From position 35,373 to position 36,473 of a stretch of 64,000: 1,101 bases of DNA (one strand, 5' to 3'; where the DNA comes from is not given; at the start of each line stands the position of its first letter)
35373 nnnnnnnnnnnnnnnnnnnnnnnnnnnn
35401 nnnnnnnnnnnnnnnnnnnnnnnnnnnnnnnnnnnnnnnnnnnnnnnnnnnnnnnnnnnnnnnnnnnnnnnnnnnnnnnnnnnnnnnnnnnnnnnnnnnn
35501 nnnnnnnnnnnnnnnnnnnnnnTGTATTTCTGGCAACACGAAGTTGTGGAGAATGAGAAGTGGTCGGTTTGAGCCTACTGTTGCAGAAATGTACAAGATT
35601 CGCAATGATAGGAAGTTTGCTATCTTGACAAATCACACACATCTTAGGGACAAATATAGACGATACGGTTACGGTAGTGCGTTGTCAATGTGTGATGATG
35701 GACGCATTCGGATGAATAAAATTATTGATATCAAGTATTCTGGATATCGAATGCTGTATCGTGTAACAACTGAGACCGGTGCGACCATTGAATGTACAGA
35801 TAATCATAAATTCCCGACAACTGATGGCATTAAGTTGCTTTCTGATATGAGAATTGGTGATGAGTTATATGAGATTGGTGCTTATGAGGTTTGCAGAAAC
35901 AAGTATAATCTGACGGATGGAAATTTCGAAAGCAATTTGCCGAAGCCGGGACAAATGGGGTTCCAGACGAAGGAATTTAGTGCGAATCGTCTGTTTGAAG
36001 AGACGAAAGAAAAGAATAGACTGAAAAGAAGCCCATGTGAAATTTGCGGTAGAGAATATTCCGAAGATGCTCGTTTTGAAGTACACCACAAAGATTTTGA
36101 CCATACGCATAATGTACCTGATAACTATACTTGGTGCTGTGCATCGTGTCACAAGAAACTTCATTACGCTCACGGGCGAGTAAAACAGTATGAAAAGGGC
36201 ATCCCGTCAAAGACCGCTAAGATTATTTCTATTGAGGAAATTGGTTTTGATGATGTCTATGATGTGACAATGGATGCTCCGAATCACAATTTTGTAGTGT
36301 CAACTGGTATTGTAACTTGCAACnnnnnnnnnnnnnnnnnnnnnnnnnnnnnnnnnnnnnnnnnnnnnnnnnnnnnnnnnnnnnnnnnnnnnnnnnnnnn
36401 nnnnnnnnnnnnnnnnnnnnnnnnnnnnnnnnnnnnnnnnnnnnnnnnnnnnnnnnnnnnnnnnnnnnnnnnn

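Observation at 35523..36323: HNH-endonuclease intein splitting the GYGFNK-SHSQAYA active-site motif of DnaE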

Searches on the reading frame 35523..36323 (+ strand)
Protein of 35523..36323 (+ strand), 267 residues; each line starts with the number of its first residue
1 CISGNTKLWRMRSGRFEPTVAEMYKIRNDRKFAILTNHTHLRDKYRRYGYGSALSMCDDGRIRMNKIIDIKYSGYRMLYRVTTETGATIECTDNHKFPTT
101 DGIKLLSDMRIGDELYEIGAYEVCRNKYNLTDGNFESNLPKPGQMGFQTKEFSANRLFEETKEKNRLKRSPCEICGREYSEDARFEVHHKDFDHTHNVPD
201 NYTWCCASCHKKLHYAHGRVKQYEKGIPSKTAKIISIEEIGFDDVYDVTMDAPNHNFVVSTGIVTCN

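Call 5: search_protein_families(library=pfam, proteins=[window:35523-36323:+], max_evalue=0.1)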
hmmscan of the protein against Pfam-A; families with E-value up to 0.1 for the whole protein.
window:35523-36323:+ (267 aa): 3 families
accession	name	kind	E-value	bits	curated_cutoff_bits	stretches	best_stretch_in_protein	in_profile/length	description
PF14890.11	Intein_splicing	-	1.7e-10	41.3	35.8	1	13-265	5-153/155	Intein splicing domain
PF01844.29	HNH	-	0.0023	18.5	21.4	1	172-214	1-45/47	HNH endonuclease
PF13913.12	zf-C2HC_2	-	0.042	14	27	0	170-182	3-15/25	zinc-finger of a C2HC-type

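Call 6: search_protein_families(library=ncbifam, proteins=[window:35523-36323:+], max_evalue=0.1)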
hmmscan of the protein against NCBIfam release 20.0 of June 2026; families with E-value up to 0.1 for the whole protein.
window:35523-36323:+ (267 aa): 11 families
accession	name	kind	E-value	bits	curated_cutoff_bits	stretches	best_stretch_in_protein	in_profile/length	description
NF005852.0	PRK07773.1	equivalog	3.2e-09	35.7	780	1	61-115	436-490/886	replicative DNA helicase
NF038162.1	RtcB_rel_intein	exception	1.1e-08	33.5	1150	2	71-115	143-187/961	intein-containing RtcB family protein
TIGR01445.1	intein_Nterm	domain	5.1e-08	33.8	24.5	1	1-99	1-83/83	intein N-terminal splicing region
NF008448.1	PRK11295.1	equivalog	2.1e-05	24.7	87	1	171-233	26-92/113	YajD family HNH nuclease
NF003158.0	PRK04132.1-3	equivalog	0.00021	18.5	1750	1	77-115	703-741/1437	replication factor C small subunit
NF045703.1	rSAM_Tes_intein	exception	0.00083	17.2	1700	0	62-131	217-288/1040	tetraether lipid synthase Tes, intein-containing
NF040563.1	guided_IscB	equivalog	0.0011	18.1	175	1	171-233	194-252/314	RNA-guided endonuclease IscB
NF005616.0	PRK07373.1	equivalog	0.0093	14.5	646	1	233-267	3-36/449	DNA polymerase III subunit alpha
NF002827.0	PRK03002.1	equivalog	0.037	13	343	1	85-168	26-111/285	peptidylprolyl isomerase PrsA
TIGR01443.1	intein_Cterm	domain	0.041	14.2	15.6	1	244-265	1-21/24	intein C-terminal splicing region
NF041791.1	anti-phage_ZorE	equivalog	0.092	11.6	600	0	170-220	206-256/358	type II Zorya anti-phage system protein ZorE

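Call 8: search_dna_similar(query=window:35523-36323:+, collection=phages, mode=protein, max_rows=30)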
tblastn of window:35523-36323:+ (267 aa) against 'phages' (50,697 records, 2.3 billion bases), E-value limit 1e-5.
Records with a match: 5; places in all: 5; records where one place covers at least 80% of the query: 3.
Best place of each record, by identity: <60% 5.
By first word of the organism name: Caudoviricetes 2; Gordonia 1; uncultured 1; Bacteriophage 1.
By host as written in the record: Methanomassiliicoccales 2; - 2; Gordonia rubripertincta NRRL B-16540 1.
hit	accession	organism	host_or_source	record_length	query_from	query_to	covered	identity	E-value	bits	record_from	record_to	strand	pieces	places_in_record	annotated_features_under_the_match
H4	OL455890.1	Gordonia phage Wojtek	Gordonia rubripertincta NRRL B-16540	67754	1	258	97%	28.5%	7e-20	94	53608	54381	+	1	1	72: DnaE-like DNA polymerase III alpha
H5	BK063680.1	Caudoviricetes sp. vir335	Methanomassiliicoccales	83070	1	264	99%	27.1%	3e-11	69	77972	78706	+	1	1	thymidylate synthase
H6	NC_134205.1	Caudoviricetes sp. vir335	Methanomassiliicoccales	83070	1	264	99%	27.1%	3e-11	69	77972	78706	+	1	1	thymidylate synthase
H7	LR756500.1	uncultured phage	metagenomic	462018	172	264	35%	39.8%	3e-9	63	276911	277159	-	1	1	record has no annotation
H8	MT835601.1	Bacteriophage sp.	human fecal samples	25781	53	116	24%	40.6%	7e-6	53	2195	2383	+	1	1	record has no annotation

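Call 10: search_solved_structures(query=window:35523-36323:+, max_evalue=1, show_alignments=3)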
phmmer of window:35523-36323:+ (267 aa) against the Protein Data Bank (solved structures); distinct sequences matched with E-value up to 1: 28.
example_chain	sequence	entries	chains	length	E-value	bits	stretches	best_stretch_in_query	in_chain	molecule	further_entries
1mi8_A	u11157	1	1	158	2.5e-07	34.1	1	64-113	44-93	DnaB intein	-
7qil_A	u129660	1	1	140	6e-06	29.5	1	57-109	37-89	DnaE intein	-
6frg_A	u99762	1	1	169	2e-05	27.8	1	64-113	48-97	Replicative DNA helicase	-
6frh_A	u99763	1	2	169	2.1e-05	27.8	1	65-113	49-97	Replicative DNA helicase,Replicative DNA helicase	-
4o1r_A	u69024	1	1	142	0.00025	24.2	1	58-110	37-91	Replicative DNA helicase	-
6fre_A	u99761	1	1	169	0.0005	23.2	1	64-113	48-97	Replicative DNA helicase,Replicative DNA helicase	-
2keq_A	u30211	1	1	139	0.015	18.4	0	56-108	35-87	DNA polymerase III alpha subunit, Nucleic acid binding OB-fold tRNA/helicase-type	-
6qaz_A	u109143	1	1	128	0.017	18.2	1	64-106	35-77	cyanophage-like gp41-1 intein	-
4kl5_A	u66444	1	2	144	0.017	18.2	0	56-108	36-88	DNA polymerase III, alpha subunit, Nucleic acid binding, OB-fold, tRNA/helicase-type chime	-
1zd7_A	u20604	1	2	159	0.039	17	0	54-105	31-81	DNA polymerase III alpha subunit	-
3nzm_A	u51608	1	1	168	0.048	16.7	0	54-105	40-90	DNA polymerase III subunit alpha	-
5ol7_A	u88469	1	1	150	0.05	16.7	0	55-108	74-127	DNA-directed DNA polymerase,DNA-directed DNA polymerase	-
5ol6_A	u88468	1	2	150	0.05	16.7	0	55-108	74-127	Nucleic acid binding, OB-fold, tRNA/helicase-type,DNA-directed DNA polymerase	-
6me0_C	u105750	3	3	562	0.054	16.5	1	168-220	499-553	Maturase reverse transcriptase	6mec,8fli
1zde_A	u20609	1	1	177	0.12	15.5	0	54-105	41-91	DNA polymerase III alpha subunit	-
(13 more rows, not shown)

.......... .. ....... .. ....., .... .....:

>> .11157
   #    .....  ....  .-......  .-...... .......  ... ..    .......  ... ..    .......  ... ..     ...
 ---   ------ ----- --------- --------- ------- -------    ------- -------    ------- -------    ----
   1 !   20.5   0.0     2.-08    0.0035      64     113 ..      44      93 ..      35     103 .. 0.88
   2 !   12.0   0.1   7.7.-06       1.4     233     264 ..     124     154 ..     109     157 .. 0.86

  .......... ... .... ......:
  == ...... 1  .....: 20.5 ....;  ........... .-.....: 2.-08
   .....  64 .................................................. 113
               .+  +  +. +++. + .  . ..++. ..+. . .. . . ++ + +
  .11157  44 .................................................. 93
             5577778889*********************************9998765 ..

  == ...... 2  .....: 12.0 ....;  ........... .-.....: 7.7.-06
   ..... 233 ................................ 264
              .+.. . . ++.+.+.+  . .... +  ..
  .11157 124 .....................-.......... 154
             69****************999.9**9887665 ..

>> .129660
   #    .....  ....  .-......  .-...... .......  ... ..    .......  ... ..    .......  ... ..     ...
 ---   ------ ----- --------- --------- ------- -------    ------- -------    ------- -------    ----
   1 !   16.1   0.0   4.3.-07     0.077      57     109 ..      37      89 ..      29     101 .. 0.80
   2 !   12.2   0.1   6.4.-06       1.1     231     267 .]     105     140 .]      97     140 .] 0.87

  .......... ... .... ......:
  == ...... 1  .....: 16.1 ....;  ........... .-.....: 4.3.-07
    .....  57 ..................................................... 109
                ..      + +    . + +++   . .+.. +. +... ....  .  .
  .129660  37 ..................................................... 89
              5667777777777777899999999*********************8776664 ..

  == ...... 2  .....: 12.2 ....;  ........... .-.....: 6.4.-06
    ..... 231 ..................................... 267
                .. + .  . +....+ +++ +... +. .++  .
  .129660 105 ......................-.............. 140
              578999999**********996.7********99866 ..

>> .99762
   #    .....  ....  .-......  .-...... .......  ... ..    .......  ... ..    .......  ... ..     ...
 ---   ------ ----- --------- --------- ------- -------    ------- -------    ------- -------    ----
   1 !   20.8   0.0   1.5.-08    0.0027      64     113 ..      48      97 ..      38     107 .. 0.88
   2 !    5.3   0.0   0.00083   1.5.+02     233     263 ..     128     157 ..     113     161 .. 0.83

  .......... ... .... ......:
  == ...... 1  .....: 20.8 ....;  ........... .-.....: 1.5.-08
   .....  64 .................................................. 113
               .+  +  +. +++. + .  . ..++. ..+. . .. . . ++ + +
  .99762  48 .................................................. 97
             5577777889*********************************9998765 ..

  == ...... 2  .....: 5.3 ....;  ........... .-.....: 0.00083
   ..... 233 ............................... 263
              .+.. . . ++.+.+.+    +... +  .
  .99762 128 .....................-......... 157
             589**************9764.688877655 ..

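Call 12: find_homologous_proteins(query=window:35523-36323:+)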
Query window:35523-36323:+ (267 aa): 4 proteins with E <= 0.001 among 251 candidates.
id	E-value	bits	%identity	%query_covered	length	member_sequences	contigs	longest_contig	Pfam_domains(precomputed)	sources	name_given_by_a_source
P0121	5.5e-53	199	52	70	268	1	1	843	PF14890.12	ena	-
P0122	7.2e-51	192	47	77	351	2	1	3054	PF17657.7,PF14890.12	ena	-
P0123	7.9e-41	159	45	66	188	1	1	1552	PF14890.12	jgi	jgi:5-methylcytosine-specific restriction endonuclease McrA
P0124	2.6e-17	82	55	31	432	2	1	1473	PF14579.13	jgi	jgi:DNA polymerase III alpha subunit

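Call 13: get_annotated_region(hit=H4, flank=3000)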
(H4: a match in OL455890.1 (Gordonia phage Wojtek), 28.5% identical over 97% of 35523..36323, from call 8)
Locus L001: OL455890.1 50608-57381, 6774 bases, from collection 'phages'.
description: Gordonia phage Wojtek, complete genome.
organism: Gordonia phage Wojtek (NCBI taxid 2910758)
taxonomy: Viruses; Duplodnaviria; Heunggongvirae; Uroviricota; Caudoviricetes; Lambovirus
host: Gordonia rubripertincta NRRL B-16540; source: soil; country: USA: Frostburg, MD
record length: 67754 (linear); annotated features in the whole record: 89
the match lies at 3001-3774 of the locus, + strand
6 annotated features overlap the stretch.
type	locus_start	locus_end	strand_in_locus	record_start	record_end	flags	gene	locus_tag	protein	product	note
CDS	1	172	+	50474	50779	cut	71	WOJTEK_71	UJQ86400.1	hypothetical protein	-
CDS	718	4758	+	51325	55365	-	72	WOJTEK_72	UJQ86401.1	DnaE-like DNA polymerase III alpha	DnaE-like DNA polymerase III (alpha); DnaE-like DNA polymerase III (alpha)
CDS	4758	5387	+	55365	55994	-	73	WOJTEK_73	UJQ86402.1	MazG-like nucleotide pyrophosphohydrolase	-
CDS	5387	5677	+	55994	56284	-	74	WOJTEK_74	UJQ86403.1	hypothetical protein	-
CDS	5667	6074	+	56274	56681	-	75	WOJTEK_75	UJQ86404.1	hypothetical protein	-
CDS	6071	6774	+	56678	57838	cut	76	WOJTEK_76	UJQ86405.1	ThyX-like thymidylate synthase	-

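Call 38: search_protein_representatives(protein=window:35523-36323:+)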
Query: 267 residues. Proteins with E-value up to 0.001 (for the whole library): 2163; up to 1e-10: 717; up to 1e-30: 193. The best 150 are listed.
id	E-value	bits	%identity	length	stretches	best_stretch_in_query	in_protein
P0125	1.5e-83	297.2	51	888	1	1-267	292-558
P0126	1.1e-82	294.3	52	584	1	3-267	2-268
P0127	1.9e-80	287.0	50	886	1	1-267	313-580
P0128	2.8e-80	286.5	49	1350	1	1-267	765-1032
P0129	3.6e-80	286.1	50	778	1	1-267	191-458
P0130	4.9e-80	285.6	50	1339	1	1-267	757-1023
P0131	5.2e-80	285.5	52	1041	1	1-267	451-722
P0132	7.8e-80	285.0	50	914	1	1-266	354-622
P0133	1.6e-79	284.0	52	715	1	1-267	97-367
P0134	1.8e-79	283.8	49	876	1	1-267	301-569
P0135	4.0e-77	276.1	45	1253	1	1-267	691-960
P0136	6.7e-77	275.4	50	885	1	1-267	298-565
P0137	2.3e-75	270.3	48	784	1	1-267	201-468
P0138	2.4e-75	270.3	52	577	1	28-267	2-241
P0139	1.6e-74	267.6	49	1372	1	1-267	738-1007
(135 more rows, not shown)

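Call 41: predict_structure(alignment_id=A3)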
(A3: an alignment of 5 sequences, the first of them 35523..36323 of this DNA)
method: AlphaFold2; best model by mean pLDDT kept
length: 267 residues; sequences in the alignment: 5
mean_pLDDT: 53.7   pTM: 0.36
mean pLDDT of the five models: 53.7, 48.5, 47.7, 40.0, 38.4
residues with pLDDT >= 90: 3; 70-90: 54; 50-70: 92; < 50: 118
segments of 3 or more residues with pLDDT < 50: 1-14, 44-65, 118-153, 191-201, 215-229, 252-267
pLDDT, mean of each block of 10 residues (from residue 1): 38 48 59 64 46 44 49 66 77 61 68 60 26 35 36 55 80 73 67 39 62 44 35 84 59 37 26
secondary structure, 60 per line:
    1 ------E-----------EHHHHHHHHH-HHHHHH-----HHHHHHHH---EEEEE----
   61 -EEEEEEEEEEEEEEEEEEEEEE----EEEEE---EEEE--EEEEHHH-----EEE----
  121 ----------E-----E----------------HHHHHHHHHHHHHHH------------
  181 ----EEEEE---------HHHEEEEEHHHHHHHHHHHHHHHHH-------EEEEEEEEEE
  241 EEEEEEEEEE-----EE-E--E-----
elements in order: H20-28 H30-35 H41-48 E52-56 E62-83 E88-92 E96-99 E102-105 E114-116 H154-168 E185-189 E202-206 H207-223 E231-250

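Call 56: find_homologous_proteins(query=A4, max_evalue=1e-10)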
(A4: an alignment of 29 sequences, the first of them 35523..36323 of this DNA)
Query A4 (29 sequences) (267 aa, profile of the alignment): 6 proteins with E <= 1e-10 among 2867 candidates.
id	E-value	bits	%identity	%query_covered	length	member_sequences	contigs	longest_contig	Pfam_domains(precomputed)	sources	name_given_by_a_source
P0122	1.8e-59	220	47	77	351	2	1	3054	PF17657.7,PF14890.12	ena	-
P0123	2.7e-56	209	45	66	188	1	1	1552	PF14890.12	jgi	jgi:5-methylcytosine-specific restriction endonuclease McrA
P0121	3.9e-56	209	52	70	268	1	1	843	PF14890.12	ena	-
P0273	6.6e-48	182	47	43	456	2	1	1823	PF14579.13,PF14890.12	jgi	jgi:hypothetical protein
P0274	4.7e-37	146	47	33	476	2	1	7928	PF14890.12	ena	-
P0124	5.5e-28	116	55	31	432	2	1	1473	PF14579.13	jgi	jgi:DNA polymerase III alpha subunit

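Call 63: predict_structure(alignment_id=A4)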
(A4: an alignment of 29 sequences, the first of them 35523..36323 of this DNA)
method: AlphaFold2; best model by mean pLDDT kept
length: 267 residues; sequences in the alignment: 29
mean_pLDDT: 91.9   pTM: 0.75
mean pLDDT of the five models: 91.9, 91.6, 91.0, 90.6, 89.6
residues with pLDDT >= 90: 201; 70-90: 52; 50-70: 14; < 50: 0
segments of 3 or more residues with pLDDT < 50: none
pLDDT, mean of each block of 10 residues (from residue 1): 97 85 98 97 96 95 96 98 98 97 96 97 68 71 83 81 95 97 94 87 95 85 89 98 98 95 95
secondary structure, 60 per line:
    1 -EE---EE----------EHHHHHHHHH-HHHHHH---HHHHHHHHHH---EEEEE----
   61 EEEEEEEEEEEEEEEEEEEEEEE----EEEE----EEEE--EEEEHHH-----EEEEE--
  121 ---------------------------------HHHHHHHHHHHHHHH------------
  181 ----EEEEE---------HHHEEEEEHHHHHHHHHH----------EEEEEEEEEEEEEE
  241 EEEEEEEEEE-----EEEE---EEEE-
elements in order: H20-28 H30-35 H39-48 E52-56 E61-83 E88-91 E96-99 E102-105 E114-118 H154-168 E185-189 E202-206 H207-216 E227-250 E256-259 E263-266

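Call 65: fold_search(model_id=the predicted structure, library=pdb)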
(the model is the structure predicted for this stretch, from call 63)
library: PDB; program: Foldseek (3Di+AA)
matches with E <= 10: 172; with E <= 0.001: 46
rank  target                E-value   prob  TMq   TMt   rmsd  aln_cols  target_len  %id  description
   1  6frg                  1.6e-08  1.00  0.45  0.74  11.6       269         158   13  Crystal structure of G-1F mutant of Ssp DnaB Mini-Intein variant M86 (released 2019-01-30)
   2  1zd7_A                1.1e-07  1.00  0.44  0.71   9.7       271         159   14  1.7 Angstrom Crystal Structure Of Post-Splicing Form of a dnaE Intein from Synechocystis Sp. Pcc 6803 (released 2006-01-24)
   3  2imz_A                1.4e-07  1.00  0.47  0.84   4.1       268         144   10  Crystal structure of Mtu recA intein splicing domain (released 2007-05-01)
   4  6frh_A                2.1e-07  1.00  0.44  0.71   9.5       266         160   14  Crystal structure of Ssp DnaB Mini-Intein variant M86 (released 2019-01-30)
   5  4o1r                  4.6e-07  1.00  0.46  0.84   3.6       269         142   13  Crystal structure of NpuDnaB intein (released 2014-03-19)
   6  4gig                  5.1e-07  1.00  0.43  0.67  11.3       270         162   13  crystal structure of T69A mutant of trapped Dnae intein precursor (released 2013-03-06)
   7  6fre                  6.1e-07  1.00  0.44  0.74  10.9       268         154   13  Crystal structure of G-1F/H73A mutant of Ssp DnaB Mini-Intein variant M86 (released 2019-01-30)
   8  6frh_B                1.0e-06  1.00  0.43  0.75  10.5       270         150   13  Crystal structure of Ssp DnaB Mini-Intein variant M86 (released 2019-01-30)
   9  2in9                  1.1e-06  1.00  0.42  0.77  10.7       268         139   10  crystal structure of Mtu recA intein, splicing domain (released 2007-05-01)
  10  4kl5_A                1.2e-06  1.00  0.39  0.70  16.6       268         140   13  Crystal structure of NpuDnaE intein (released 2013-09-04)
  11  1mi8                  1.5e-06  1.00  0.42  0.76  10.5       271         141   14  2.0 Angstrom crystal structure of a DnaB intein from Synechocystis sp. PCC 6803 (released 2003-08-19)
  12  3ifj_A                1.5e-06  1.00  0.40  0.73  11.0       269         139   10  Crystal structure of Mtu recA intein, splicing domain (released 2009-10-06)
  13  3igd                  2.1e-06  1.00  0.42  0.76  11.3       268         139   11  Crystal structure of Mtu recA intein, splicing domain (released 2009-10-06)
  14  3nzm                  2.6e-06  1.00  0.40  0.62  18.4       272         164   13  Crystal structure of DNAE intein with N-extein in redox trap (released 2011-06-01)
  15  5i0a                  2.7e-06  1.00  0.40  0.72  13.2       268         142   11  RecA mini intein in complex with cisplatin (released 2016-09-21)
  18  4kl5_B                7.3e-06  1.00  0.37  0.66  18.1       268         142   13  Crystal structure of NpuDnaE intein (released 2013-09-04)
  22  7qil_MODEL_1_A        1.4e-05  1.00  0.37  0.68  16.5       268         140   14  Solution NMR structure of halophilic DnaE intein (released 2022-04-27)
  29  2keq_MODEL_1_A        3.1e-05  1.00  0.38  0.68  17.7       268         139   14  Solution structure of DnaE intein from Nostoc punctiforme (released 2009-05-19)
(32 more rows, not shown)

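Call 66: search_solved_structures(query=A4, max_evalue=0.01)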
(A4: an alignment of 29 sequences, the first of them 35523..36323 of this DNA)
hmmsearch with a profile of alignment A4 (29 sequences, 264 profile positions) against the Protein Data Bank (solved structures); distinct sequences matched with E-value up to 0.01: 29.
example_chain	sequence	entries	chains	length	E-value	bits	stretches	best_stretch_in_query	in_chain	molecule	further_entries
1mi8_A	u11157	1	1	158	2.5e-12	50.2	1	54-128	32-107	DnaB intein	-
4o1r_A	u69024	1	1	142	5.8e-12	49.1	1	55-117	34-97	Replicative DNA helicase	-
7qil_A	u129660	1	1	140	5.6e-11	45.8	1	52-106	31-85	DnaE intein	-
6qaz_A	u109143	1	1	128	2e-10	44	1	66-145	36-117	cyanophage-like gp41-1 intein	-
2keq_A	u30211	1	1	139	8.1e-10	42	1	52-106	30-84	DNA polymerase III alpha subunit, Nucleic acid binding OB-fold tRNA/helicase-type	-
4kl5_A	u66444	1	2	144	9.2e-10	41.8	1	52-106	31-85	DNA polymerase III, alpha subunit, Nucleic acid binding, OB-fold, tRNA/helicase-type chime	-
6frg_A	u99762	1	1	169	1.7e-09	41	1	55-126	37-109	Replicative DNA helicase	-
6frh_A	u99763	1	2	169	1.9e-09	40.8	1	55-126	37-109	Replicative DNA helicase,Replicative DNA helicase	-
6riz_A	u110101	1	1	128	4.3e-09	39.7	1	66-129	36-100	gp41-1 intein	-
5ol6_A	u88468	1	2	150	5.6e-09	39.3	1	52-106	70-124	Nucleic acid binding, OB-fold, tRNA/helicase-type,DNA-directed DNA polymerase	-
5ol7_A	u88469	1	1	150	5.6e-09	39.3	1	52-106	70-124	DNA-directed DNA polymerase,DNA-directed DNA polymerase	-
4kl6_A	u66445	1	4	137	1.9e-08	37.5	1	52-103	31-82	DNA-directed DNA polymerase,Nucleic acid binding, OB-fold, tRNA/helicase-type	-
6fre_A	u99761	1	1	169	1.2e-07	34.9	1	55-126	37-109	Replicative DNA helicase,Replicative DNA helicase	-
7cfv_A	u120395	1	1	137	7.4e-07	32.3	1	222-260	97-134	Spl DnaX mini-intein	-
2lcj_A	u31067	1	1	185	1.7e-06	31.1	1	1-137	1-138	Pab polC intein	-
1zd7_A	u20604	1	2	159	1.3e-05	28.2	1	52-113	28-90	DNA polymerase III alpha subunit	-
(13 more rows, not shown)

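Call 67: search_protein_families(library=pfam, alignment_id=A4, max_evalue=0.01)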
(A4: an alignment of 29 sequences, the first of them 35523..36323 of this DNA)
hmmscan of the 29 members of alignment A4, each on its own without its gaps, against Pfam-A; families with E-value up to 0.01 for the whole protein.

A. member 1, window:35523-36323:+ (267 aa): 2 families
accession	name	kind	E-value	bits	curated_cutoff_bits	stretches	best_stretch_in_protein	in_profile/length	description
PF14890.11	Intein_splicing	-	1.7e-10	41.3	35.8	1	13-265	5-153/155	Intein splicing domain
PF01844.29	HNH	-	0.0023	18.5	21.4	1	172-214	1-45/47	HNH endonuclease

B. families by the number of members that match (of 29 scanned): 8 families
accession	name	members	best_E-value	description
PF14890.11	Intein_splicing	29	1.7e-15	Intein splicing domain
PF01844.29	HNH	23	2.7e-08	HNH endonuclease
PF13392.12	HNH_3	13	4e-05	HNH endonuclease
PF06147.18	DUF968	1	0.00069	Protein of unknown function (DUF968)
PF12773.13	DZR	1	0.0016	Double zinc ribbon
PF14260.11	zf-C4pol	1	0.004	C4-type zinc-finger of DNA polymerase delta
PF21404.3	AMG1_III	1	0.0076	Phosphoacetylglucosamine mutase AMG1, domain III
PF09086.16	DUF1924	1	0.0078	Domain of unknown function (DUF1924)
